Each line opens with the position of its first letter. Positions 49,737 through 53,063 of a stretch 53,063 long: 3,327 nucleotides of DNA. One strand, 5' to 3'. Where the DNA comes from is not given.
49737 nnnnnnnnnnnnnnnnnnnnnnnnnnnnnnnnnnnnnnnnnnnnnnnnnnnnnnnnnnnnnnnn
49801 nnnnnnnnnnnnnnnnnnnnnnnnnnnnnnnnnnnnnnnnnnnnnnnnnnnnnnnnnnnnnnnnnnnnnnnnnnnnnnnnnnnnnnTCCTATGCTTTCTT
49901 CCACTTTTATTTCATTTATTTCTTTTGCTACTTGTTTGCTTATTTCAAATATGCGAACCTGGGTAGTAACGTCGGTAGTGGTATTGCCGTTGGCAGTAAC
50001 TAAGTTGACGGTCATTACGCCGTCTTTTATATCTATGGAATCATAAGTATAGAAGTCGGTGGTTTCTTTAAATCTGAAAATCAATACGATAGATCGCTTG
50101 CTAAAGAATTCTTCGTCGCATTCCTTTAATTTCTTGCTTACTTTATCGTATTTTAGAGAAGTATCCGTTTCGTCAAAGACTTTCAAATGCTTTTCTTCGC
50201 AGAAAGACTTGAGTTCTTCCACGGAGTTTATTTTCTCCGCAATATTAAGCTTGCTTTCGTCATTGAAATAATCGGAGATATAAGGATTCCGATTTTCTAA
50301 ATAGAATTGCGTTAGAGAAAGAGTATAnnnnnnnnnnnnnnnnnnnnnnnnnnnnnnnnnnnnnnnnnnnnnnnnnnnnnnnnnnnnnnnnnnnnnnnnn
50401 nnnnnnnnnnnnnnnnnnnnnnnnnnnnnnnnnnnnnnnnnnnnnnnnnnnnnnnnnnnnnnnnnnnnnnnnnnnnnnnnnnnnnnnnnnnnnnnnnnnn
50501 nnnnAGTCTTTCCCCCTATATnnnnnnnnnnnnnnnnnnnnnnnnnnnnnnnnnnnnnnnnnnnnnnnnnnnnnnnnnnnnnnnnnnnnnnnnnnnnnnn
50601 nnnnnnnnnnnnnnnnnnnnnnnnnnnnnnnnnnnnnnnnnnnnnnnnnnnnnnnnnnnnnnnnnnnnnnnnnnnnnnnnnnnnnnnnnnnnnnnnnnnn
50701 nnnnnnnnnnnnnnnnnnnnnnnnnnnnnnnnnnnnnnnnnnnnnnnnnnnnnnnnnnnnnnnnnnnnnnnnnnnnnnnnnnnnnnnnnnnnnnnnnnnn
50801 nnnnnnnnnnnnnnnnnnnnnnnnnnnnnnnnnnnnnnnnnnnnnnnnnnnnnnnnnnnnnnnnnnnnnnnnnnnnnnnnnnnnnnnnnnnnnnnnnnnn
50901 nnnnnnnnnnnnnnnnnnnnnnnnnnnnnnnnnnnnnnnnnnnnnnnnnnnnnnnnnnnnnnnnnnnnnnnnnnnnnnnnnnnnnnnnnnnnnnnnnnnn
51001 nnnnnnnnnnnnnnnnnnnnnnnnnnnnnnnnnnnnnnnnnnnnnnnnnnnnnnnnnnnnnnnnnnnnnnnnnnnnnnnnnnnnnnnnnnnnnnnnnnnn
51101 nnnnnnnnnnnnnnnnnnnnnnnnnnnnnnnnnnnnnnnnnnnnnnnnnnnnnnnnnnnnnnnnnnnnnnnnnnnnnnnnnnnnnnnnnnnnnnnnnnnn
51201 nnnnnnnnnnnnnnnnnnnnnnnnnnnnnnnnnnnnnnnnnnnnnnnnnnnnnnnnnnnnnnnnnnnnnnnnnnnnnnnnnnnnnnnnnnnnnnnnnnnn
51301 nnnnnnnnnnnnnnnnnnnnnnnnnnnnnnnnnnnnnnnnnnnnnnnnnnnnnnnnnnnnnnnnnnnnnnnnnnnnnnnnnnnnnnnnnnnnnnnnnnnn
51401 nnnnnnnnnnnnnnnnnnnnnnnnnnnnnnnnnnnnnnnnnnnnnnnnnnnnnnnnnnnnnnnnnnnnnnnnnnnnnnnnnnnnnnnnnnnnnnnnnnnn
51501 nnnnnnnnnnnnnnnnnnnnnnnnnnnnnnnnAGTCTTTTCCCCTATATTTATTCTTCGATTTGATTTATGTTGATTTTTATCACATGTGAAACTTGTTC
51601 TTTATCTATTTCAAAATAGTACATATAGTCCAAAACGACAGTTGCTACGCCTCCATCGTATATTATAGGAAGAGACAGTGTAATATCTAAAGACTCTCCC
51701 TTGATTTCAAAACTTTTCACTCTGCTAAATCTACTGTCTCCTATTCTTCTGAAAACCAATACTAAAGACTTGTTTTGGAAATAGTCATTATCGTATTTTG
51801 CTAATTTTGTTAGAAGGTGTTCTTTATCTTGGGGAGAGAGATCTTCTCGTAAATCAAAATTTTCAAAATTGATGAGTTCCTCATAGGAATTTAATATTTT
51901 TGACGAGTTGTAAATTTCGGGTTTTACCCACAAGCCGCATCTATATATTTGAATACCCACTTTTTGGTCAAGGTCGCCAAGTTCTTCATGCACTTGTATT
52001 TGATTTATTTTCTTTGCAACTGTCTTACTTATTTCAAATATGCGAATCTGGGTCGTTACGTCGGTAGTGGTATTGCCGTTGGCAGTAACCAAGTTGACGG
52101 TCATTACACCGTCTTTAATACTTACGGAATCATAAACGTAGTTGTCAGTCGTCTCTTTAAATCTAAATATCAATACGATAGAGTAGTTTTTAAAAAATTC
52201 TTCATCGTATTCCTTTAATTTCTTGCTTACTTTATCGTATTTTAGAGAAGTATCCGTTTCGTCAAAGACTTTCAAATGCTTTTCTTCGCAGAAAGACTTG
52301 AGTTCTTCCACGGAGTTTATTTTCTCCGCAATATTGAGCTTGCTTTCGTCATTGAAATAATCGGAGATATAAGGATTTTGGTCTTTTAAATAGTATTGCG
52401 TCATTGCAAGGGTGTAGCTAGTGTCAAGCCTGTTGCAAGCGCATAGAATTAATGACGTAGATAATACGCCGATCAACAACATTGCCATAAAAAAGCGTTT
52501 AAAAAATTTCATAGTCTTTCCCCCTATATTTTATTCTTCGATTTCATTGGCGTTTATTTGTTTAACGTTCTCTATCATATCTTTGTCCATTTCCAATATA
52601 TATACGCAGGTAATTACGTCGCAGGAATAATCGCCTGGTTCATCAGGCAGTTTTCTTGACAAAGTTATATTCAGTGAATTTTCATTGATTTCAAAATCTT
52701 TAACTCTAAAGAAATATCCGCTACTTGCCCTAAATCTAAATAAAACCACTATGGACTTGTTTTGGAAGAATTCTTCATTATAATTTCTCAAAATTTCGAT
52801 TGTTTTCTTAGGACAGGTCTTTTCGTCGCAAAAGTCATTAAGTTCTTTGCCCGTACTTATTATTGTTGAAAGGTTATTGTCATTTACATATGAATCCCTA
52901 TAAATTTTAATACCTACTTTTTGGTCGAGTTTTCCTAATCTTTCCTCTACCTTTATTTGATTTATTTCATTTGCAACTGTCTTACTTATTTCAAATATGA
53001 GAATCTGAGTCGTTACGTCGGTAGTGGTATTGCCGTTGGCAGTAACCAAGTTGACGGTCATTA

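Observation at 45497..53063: Five tandem lipoprotein paralogs feeding into the S8-Hint protease: possible dentilisin-like (PrcB/PrtP-type) surface protease system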

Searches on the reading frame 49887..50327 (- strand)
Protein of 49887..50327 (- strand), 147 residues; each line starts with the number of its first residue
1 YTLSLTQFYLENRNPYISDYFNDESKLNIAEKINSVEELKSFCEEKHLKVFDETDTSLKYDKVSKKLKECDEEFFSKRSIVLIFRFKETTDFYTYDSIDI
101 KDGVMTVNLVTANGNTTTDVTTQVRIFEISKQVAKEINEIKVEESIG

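Call 25: search_solved_structures(query=A2, max_evalue=10)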
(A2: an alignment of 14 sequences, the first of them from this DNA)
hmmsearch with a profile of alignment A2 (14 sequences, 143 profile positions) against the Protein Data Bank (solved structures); distinct sequences matched with E-value up to 10: 7.
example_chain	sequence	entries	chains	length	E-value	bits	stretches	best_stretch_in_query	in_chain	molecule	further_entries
6jtg_A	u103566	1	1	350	0.18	14.7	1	44-74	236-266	Dynamin-like 120 kDa protein, mitochondrial,OPA1 protein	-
8eew_A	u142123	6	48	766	0.34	13.9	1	44-74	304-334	Dynamin-like 120 kDa protein, form S1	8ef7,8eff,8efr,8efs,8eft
2vyn_D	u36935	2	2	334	0.37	13.8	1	34-80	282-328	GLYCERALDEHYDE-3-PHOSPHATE DEHYDROGENASE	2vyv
3h9e_O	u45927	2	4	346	0.37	13.7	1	35-82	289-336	Glyceraldehyde-3-phosphate dehydrogenase, testis-specific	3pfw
5c7l_O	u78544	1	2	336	0.44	13.5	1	35-81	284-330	Glyceraldehyde-3-phosphate dehydrogenase, testis-specific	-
5c7o_O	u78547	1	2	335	0.46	13.5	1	35-81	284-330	Glyceraldehyde-3-phosphate dehydrogenase, testis-specific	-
5c7i_O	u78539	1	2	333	1.1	12.2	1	35-79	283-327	Glyceraldehyde-3-phosphate dehydrogenase, testis-specific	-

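Call 29: search_protein_representatives(alignment_id=A2)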
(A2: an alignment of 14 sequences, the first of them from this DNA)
Query: 14 sequences, 143 profile positions. Proteins with E-value up to 0.001 (for the whole library): 733; up to 1e-10: 92; up to 1e-30: 13. The best 150 are listed.
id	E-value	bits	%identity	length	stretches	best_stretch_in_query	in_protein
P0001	9.0e-103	356.2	-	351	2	1-143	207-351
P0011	1.9e-94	329.2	-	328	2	1-142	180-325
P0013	4.0e-90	315.2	-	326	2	2-142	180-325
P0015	4.1e-71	253.6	-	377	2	1-142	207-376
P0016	1.7e-60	219.2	-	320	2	2-141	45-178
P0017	3.3e-58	211.7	-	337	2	5-141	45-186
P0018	8.2e-54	197.5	-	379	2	2-143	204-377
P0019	3.0e-51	189.2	-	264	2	5-141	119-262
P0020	3.1e-40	153.4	-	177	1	3-142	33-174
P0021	1.8e-38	147.7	-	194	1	5-143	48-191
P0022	2.9e-36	140.6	-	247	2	2-141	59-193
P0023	1.2e-32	128.8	-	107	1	32-143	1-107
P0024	2.4e-32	127.9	-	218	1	3-142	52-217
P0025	4.0e-30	120.7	-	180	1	8-142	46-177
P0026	8.3e-30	119.7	-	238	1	8-142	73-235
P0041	3.4e-16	75.5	-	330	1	19-141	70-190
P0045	3.4e-15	72.3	-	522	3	26-135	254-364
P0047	3.7e-15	72.1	-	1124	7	11-114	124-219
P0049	5.8e-15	71.5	-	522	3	43-109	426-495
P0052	2.4e-14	69.6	-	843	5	17-102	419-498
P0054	3.0e-14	69.2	-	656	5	22-130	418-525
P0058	5.0e-14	68.5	-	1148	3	25-139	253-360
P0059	6.8e-14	68.1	-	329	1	19-139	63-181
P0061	1.4e-13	67.1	-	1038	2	30-137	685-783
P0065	5.3e-13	65.2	-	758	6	44-139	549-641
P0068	9.6e-13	64.3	-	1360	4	45-140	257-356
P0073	2.7e-12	62.9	-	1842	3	23-140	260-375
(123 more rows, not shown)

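Call 32: search_protein_families(library=pfam, alignment_id=A3, max_evalue=0.001)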
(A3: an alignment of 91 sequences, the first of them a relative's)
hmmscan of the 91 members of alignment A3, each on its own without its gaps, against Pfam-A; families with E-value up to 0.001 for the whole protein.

A. member 1, P0015 (377 aa): 0 families

B. families by the number of members that match (of 91 scanned): 7 families
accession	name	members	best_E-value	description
PF00404.24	Dockerin_1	1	6.3e-06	Dockerin type I domain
PF13729.12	TraF_2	1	8.1e-05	F plasmid transfer operon, TraF, protein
PF23203.1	KIF21A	1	0.00021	KIF21A-like domain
PF14988.11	DUF4515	1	0.00036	Domain of unknown function (DUF4515)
PF10186.14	ATG14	1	0.00069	Vacuolar sorting 38 and autophagy-related subunit 14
PF08286.16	Spc24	1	0.00088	Spc24 subunit of Ndc80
PF05667.16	CCDC22_CC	1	0.00096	CCDC22 protein coiled-coil region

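Call 33: search_protein_families(library=pfam, proteins=[P0045, P0047, P0049, P0052, P0054, P0058, P0061, P0065, P0068, P0073], max_evalue=0.001)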
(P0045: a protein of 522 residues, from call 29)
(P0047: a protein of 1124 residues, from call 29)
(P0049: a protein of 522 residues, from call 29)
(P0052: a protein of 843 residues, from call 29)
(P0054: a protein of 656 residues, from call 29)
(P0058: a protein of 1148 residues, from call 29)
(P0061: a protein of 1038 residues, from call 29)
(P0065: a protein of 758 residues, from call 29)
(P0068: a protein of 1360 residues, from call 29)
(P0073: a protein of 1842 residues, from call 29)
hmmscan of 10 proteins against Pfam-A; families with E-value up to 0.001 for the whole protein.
P0045 (522 aa): 0 families

P0047 (1124 aa): 1 family
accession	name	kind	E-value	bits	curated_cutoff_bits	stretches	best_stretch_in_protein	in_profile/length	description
PF00404.24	Dockerin_1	-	2.1e-05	25.1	22.9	1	40-94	1-55/57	Dockerin type I domain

P0049 (522 aa): 0 families

P0052 (843 aa): 1 family
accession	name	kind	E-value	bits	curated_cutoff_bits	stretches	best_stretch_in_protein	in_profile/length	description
PF05569.17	Peptidase_M56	-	2.9e-08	33.7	31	1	2-64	235-296/296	BlaR1 peptidase M56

P0054 (656 aa): 0 families

P0058 (1148 aa): 0 families

P0061 (1038 aa): 0 families

P0065 (758 aa): 0 families

P0068 (1360 aa): 0 families

P0073 (1842 aa): 2 families
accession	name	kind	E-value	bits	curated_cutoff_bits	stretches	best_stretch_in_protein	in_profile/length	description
PF13306.12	LRR_5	-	2.5e-128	422.2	27.7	5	1124-1250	1-127/127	BspA type Leucine rich repeat region (6 copies)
PF13855.12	LRR_8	-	2.7e-15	56.3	27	0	1063-1115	2-54/61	Leucine rich repeat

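Call 38: find_homologous_proteins(query=A4, max_evalue=0.001)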
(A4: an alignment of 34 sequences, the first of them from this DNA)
Query A4 (34 sequences) (138 aa, profile of the alignment): 4 proteins with E <= 0.001 among 690 candidates.
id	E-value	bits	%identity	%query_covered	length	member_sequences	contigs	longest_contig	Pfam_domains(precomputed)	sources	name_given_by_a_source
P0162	1.9e-26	110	76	99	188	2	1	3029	-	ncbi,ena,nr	ncbi:MAG: hypothetical protein K2H24_01260 [Clostridia bacterium]|nr:hypothetical protein [Clostridi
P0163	4.2e-19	86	87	72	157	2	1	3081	-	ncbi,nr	ncbi:MAG: hypothetical protein K2N53_00060, partial [Clostridia bacterium]|nr:hypothetical protein [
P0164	4.2e-13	67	42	9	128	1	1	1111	-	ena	-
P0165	3.9e-12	64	76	54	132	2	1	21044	-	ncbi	-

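Call 44: predict_structure(alignment_id=A4)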
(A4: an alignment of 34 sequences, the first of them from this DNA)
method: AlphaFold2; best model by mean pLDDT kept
length: 138 residues; sequences in the alignment: 34
mean_pLDDT: 86.8   pTM: 0.78
mean pLDDT of the five models: 86.8, 84.8, 84.0, 83.1, 83.0
residues with pLDDT >= 90: 78; 70-90: 43; 50-70: 17; < 50: 0
segments of 3 or more residues with pLDDT < 50: none
pLDDT, mean of each block of 10 residues (from residue 1): 62 65 98 93 82 90 98 88 84 96 81 91 97 93
secondary structure, 60 per line:
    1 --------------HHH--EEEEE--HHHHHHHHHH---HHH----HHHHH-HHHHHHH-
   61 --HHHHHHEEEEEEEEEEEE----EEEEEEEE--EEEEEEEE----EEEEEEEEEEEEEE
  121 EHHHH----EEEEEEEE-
elements in order: E20-24 H27-36 H47-51 H53-59 H63-68 E69-80 E85-92 E95-102 E107-121 H122-125 E130-137

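Call 50: fold_search(model_id=the predicted structure, library=pdb)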
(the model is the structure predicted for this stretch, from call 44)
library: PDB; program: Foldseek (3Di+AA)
matches with E <= 10: 139; with E <= 0.001: 0
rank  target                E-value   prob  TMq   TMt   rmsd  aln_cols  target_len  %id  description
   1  5vj2_A                4.7e-01  0.12  0.21  0.22  11.4        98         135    7  Structure of human respiratory syncytial virus non-structural protein 1 (NS1) (released 2017-07-12)
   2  9ccv_A                5.4e-01  0.11  0.21  0.22  11.3       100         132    7  Crystal structure of human respiratory syncytial virus NS1 bound to human MED25 ACID (released 2025-04-09)
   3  6v4v                  1.1e+00  0.15  0.18  0.17   9.0        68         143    7  The crystal structure of BonA from Acinetobacter baumannii (released 2021-06-02)
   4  3cq1                  1.3e+00  0.15  0.19  0.26   8.6        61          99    6  Structure of the DTDP-4-Keto-L-Rhamnose Reductase related protein (TT1362) from Thermus Thermophilus HB8 (released 2009-04-07)
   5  1ukk_A                1.3e+00  0.03  0.13  0.13  12.8        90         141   10  Structure of Osmotically Inducible Protein C from Thermus thermophilus (released 2004-05-04)
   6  3bj8_A                1.3e+00  0.03  0.18  0.16  12.3       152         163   10  Spermine/spermidine N1-acetyltransferase from mouse: Crystal structure of a ternary complex reveals solvent-mediated s (released 2008-09-16)
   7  2cu6_A                1.4e+00  0.15  0.20  0.28   8.7        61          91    6  Crystal Structure Of The dTDP-4-keto-L-rhamnose reductase-related Protein From Thermus Thermophilus HB8 (released 2005-11-25)
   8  2okx_A                1.8e+00  0.02  0.08  0.02  13.1        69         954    7  Crystal structure of GH78 family rhamnosidase of Bacillus SP. GL1 AT 1.9 A (released 2007-11-13)
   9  3k6o_A                1.9e+00  0.09  0.26  0.19   5.6        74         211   15  Crystal structure of protein of unknown function DUF1344 (YP_001299214.1) from Bacteroides vulgatus ATCC 8482 at 2.00  (released 2009-11-03)
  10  5a19                  2.1e+00  0.03  0.16  0.08  14.8       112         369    6  The structure of MAT2A in complex with PPNP. (released 2016-02-17)
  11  3cq2_A                2.4e+00  0.12  0.20  0.27   8.6        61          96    6  Structure of the DTDP-4-Keto-L-Rhamnose Reductase related protein (other form) from Thermus Thermophilus HB8 (released 2009-04-07)
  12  1nye_A                2.7e+00  0.02  0.14  0.13  14.1        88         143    9  Crystal structure of OsmC from E. coli (released 2004-03-02)
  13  3ei3_A                2.9e+00  0.06  0.20  0.04   9.8        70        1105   10  Structure of the hsDDB1-drDDB2 complex (released 2009-01-20)
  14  8po5_A                2.9e+00  0.04  0.17  0.18  14.4        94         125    6  Lactobacillus plantarum LpdD (released 2024-01-17)
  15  1lql_A                3.1e+00  0.02  0.14  0.14  14.4        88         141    9  Crystal structure of OsmC like protein from Mycoplasma pneumoniae (released 2003-08-05)
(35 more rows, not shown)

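Call 52: find_encoding_contigs(protein=P0015, flank=8000, max_places=3)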
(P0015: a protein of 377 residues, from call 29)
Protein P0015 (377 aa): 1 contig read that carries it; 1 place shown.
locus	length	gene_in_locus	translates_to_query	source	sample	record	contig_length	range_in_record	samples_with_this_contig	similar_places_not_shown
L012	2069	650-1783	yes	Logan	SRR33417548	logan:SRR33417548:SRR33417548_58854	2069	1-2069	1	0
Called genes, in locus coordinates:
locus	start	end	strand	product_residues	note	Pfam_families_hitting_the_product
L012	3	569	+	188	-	?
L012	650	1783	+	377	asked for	-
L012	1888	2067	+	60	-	?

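Call 73: search_protein_families(library=pfam, proteins=[P0041, P0059], max_evalue=1)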
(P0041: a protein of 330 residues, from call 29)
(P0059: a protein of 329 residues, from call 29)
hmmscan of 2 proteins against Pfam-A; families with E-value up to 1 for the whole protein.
P0041 (330 aa): 2 families
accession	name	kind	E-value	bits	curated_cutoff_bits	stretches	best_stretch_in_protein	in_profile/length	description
PF14042.11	DUF4247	-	0.053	14.6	27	0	241-293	54-101/122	Domain of unknown function (DUF4247)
PF07790.16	Pilin_N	-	0.13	13.6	25.2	1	16-81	13-76/78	Archaeal Type IV pilin, N-terminal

P0059 (329 aa): 2 families
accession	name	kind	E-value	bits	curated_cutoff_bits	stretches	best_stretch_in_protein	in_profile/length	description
PF18460.6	HetR_C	-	0.023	15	27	1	91-124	42-77/79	Heterocyst differentiation regulator C-terminal Hood domain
PF09612.15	HtrL_YibB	-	0.048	13.7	24.1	1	129-205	65-143/267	Bacterial protein of unknown function (HtrL_YibB)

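Call 96: search_protein_families(library=ncbifam, alignment_id=A3, max_evalue=0.01)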
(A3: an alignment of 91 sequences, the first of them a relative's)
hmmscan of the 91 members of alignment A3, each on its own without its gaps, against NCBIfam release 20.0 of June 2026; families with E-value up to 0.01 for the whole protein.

A. member 1, P0015 (377 aa): 0 families

B. families by the number of members that match (of 91 scanned): 35 families (the first 25 are shown)
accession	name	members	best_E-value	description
TIGR04527.1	mycoplas_twoTM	2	0.00088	MG_279/MG_280 family protein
TIGR04211.1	SH3_and_anchor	2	0.002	TIGR04211 family SH3 domain-containing protein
TIGR02168.1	SMC_prok_B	2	0.0032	chromosome segregation protein SMC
NF052320.1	Cbp1_fam_LP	2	0.0067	Cbp1 family collagen-binding glycoprotein adhesin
NF045487.1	ASRP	1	9.4e-06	archaea-specific SMC-related protein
NF046089.1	CD3337_EF1877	1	1.3e-05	CD3337/EF1877 family mobilome membrane protein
TIGR04523.1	Mplasa_alph_rch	1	3.2e-05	helix-rich protein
NF047408.1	SA0632_fam_LP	1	4.4e-05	SA0632 family lipoprotein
NF047363.1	Zn_ribbon_CdsZ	1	4.8e-05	zinc ribbon domain regulatory protein CdsZ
NF045842.1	MIP_near_MIB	1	0.00048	Ig-specific serine endopeptidase MIP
NF053838.1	hit_Bd0108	1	0.00048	predatory lifecycle switch protein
NF038218.1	IcmG_DotF_IVB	1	0.00058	type IVB secretion system protein IcmG/DotF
NF050180.1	SDE5640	1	0.00063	SEC-dependent effector SDE5640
TIGR02169.1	SMC_prok_A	1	0.00096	chromosome segregation protein SMC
NF045826.1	lipo_P68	1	0.0013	P68 family surface lipoprotein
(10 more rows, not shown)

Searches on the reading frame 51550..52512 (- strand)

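Call 3: search_protein_families(library=pfam, proteins=[window:51550-52512:-], max_evalue=1)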
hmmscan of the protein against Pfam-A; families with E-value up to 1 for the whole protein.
window:51550-52512:- (320 aa): 0 families

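Call 4: search_protein_families(library=ncbifam, proteins=[window:51550-52512:-], max_evalue=1)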
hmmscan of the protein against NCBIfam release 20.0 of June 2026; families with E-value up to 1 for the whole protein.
window:51550-52512:- (320 aa): 2 families
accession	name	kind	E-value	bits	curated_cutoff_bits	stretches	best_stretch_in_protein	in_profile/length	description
NF047803.1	LIC12338_lipo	equivalog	0.03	14.2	90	1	1-49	1-49/66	LIC12338 family lipoprotein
TIGR00918.1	2A060602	subfamily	0.089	10.4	1120.4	1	45-184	624-765/1145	transmembrane receptor Patched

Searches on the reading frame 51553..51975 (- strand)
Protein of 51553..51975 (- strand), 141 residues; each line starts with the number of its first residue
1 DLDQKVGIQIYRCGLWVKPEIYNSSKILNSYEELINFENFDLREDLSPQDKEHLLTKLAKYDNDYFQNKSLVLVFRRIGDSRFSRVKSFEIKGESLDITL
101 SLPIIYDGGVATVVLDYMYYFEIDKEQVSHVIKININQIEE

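Call 8: search_protein_families(library=pfam, proteins=[window:51553-51975:-], max_evalue=10)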
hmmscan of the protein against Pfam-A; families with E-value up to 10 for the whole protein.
seq(141 aa): 1 family
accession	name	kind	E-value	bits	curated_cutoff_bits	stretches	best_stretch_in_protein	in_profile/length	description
PF22673.2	MCP-like_PDC_1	-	0.038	14.9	27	1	21-114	9-105/113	Methyl-accepting chemotaxis protein-like, first PDC sensor domain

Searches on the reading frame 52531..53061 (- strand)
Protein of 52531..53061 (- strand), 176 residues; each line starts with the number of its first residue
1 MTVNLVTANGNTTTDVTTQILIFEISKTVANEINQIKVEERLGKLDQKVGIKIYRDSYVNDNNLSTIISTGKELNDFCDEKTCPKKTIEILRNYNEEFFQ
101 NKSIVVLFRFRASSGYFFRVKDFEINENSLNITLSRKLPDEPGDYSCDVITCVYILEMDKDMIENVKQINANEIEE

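Call 3: search_protein_families(library=pfam, proteins=[window:52531-53061:-], max_evalue=1)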
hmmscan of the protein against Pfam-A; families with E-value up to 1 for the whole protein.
window:52531-53061:- (176 aa): 1 family
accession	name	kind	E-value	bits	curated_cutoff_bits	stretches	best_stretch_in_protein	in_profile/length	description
PF13489.12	Methyltransf_23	-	0.092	12.9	27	1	141-171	80-106/164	Methyltransferase domain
